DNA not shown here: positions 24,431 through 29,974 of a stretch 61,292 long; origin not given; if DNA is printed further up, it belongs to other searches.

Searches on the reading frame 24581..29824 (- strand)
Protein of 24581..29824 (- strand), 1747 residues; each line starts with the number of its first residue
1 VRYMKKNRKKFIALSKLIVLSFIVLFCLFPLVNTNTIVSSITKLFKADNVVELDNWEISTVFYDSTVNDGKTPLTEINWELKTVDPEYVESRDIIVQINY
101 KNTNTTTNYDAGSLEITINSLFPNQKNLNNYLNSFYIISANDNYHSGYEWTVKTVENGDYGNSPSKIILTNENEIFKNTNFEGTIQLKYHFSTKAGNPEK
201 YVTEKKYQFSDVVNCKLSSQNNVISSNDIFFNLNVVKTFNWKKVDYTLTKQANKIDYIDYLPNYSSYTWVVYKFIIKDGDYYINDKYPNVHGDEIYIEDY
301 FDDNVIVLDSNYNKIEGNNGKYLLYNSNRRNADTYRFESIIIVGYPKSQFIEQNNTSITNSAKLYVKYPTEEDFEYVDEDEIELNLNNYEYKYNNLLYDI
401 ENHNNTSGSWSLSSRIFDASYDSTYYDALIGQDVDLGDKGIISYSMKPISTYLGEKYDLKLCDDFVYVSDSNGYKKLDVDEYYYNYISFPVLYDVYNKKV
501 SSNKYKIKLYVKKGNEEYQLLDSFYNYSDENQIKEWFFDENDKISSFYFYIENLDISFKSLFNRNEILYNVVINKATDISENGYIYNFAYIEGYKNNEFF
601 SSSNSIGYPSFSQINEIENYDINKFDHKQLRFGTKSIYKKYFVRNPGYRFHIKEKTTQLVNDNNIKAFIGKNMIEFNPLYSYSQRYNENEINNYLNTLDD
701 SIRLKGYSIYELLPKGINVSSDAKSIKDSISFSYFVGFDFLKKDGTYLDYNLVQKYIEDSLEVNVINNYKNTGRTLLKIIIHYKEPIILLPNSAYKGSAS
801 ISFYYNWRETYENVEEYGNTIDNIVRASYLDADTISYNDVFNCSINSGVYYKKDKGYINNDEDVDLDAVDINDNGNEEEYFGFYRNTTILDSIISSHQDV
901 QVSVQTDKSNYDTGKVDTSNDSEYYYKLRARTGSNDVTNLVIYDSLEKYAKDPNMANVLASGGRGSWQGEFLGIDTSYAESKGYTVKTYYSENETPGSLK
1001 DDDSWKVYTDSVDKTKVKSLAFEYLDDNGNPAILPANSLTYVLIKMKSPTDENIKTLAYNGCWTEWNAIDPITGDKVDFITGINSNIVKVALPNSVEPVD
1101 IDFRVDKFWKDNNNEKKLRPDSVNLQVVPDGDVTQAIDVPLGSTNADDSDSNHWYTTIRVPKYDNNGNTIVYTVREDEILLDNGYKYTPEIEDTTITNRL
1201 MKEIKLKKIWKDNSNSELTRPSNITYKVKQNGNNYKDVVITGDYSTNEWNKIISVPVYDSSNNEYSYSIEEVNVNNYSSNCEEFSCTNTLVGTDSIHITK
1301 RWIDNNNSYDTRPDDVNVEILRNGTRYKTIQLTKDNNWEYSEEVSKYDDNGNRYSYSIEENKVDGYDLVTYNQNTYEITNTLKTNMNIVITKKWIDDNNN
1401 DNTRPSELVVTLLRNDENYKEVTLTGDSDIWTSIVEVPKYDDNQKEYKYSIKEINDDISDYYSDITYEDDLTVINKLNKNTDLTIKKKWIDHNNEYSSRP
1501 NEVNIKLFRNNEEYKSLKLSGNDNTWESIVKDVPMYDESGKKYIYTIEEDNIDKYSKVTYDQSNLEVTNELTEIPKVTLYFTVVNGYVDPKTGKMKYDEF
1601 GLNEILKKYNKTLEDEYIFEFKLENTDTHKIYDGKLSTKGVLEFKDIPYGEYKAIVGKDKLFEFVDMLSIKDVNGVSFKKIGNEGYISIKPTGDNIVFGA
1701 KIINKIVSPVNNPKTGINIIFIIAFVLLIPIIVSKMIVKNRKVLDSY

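Call 31: search_protein_families(library=pfam, proteins=[window:24581-29824:-], max_evalue=0.001)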
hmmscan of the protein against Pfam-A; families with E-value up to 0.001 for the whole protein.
window:24581-29824:- (1747 aa): 1 family
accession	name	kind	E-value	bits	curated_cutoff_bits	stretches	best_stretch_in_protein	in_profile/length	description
PF05738.19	Cna_B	-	3.3e-67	223.4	22.3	5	1296-1381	1-87/87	Cna protein B-type domain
